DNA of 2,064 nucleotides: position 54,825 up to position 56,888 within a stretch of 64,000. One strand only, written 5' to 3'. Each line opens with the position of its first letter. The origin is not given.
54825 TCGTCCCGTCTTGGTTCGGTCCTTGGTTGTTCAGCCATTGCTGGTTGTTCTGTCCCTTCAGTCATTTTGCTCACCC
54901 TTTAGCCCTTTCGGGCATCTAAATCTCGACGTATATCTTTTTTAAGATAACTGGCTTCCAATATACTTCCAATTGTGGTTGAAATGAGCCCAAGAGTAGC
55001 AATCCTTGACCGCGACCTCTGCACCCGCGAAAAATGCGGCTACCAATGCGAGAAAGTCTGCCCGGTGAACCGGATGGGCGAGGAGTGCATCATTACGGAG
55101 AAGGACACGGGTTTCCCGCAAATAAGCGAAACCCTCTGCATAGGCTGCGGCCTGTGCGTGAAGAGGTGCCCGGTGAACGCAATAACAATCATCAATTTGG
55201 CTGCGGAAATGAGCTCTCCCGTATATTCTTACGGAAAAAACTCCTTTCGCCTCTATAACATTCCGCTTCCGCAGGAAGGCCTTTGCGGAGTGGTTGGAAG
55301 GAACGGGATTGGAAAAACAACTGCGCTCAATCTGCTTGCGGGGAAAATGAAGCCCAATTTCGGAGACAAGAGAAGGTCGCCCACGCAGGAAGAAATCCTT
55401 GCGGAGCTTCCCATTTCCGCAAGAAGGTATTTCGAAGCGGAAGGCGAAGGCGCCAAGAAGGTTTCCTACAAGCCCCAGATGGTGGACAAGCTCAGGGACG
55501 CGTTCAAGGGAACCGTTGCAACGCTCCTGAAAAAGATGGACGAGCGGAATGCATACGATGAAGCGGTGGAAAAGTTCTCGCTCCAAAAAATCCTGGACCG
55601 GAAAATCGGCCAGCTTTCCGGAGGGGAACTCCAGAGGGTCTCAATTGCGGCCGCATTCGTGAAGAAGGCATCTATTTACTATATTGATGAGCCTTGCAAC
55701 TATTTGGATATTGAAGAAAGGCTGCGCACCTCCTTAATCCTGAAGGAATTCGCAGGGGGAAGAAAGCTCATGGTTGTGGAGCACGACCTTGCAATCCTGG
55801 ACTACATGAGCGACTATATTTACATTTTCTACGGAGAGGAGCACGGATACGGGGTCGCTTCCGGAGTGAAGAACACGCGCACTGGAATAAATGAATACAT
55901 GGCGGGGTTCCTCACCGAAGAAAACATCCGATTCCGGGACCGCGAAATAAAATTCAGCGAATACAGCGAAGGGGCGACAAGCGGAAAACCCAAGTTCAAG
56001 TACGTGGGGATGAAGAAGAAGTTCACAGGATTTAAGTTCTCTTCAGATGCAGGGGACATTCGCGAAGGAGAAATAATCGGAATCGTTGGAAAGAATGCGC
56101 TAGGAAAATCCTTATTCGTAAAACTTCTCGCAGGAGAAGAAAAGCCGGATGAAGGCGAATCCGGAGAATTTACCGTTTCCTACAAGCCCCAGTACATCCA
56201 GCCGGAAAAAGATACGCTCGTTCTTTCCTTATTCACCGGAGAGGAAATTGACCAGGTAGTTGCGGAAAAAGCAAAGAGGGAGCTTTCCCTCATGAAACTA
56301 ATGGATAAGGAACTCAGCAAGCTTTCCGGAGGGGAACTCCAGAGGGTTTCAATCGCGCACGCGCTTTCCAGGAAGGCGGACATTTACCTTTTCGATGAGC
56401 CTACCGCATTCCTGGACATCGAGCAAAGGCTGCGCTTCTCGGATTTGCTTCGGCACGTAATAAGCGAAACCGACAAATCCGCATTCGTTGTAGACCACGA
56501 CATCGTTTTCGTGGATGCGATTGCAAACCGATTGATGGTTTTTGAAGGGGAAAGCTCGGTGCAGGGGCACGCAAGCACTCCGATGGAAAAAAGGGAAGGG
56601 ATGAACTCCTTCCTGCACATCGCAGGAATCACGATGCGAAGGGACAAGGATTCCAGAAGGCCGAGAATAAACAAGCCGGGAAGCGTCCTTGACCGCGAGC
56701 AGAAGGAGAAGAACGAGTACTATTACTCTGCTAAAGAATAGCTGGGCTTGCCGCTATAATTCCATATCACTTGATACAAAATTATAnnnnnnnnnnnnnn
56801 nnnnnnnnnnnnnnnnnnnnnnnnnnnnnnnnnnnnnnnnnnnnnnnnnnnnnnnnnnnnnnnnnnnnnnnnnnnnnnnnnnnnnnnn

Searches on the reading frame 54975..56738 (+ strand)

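Call 67: search_protein_families(library=pfam, proteins=[window:54975-56738:+], max_evalue=0.001)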
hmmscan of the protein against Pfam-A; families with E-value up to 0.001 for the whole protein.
window:54975-56738:+ (588 aa): 13 families
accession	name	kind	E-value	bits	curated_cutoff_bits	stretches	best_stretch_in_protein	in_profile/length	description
PF00005.33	ABC_tran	-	6.9e-41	140.5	25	2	361-478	7-137/137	ABC transporter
PF00037.32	Fer4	-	3.7e-09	36.5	21.1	1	48-71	1-24/24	4Fe-4S binding domain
PF12837.12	Fer4_6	-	4.2e-09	36.4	25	1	47-70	1-24/24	4Fe-4S binding domain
PF13304.12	AAA_21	-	6.1e-08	33.5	27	0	105-122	3-20/304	AAA domain, putative AbiEii toxin, Type IV TA system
PF02463.25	SMC_N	-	2.2e-07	30.9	40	0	100-286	23-213/220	RecF/RecN/SMC N terminal domain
PF04068.21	Fer4_RLI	-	1.1e-06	28.7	23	1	7-36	2-34/35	Possible Fer4-like domain in RNase L inhibitor, RLI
PF14697.11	Fer4_21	-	5.8e-06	26.8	35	1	9-71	1-58/59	4Fe-4S dicluster domain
PF12838.12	Fer4_7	-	1.8e-05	25.5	27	1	20-69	4-52/52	4Fe-4S dicluster domain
PF12797.12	Fer4_2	-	6.8e-05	23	24.5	0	50-67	5-22/22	4Fe-4S binding domain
PF13237.11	Fer4_10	-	0.00017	21.9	25.5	1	49-70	3-26/53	4Fe-4S dicluster domain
PF25160.1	LdpA_Fe-S-bd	-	0.00021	21.4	27.6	1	20-72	4-45/49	LdpA Fe-S cluster-binding domain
PF13187.11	Fer4_9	-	0.00032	21.1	27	1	20-70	4-52/52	4Fe-4S dicluster domain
PF01926.29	MMR_HSR1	-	0.00046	20.7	21.9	0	104-133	2-30/113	50S ribosome-binding GTPase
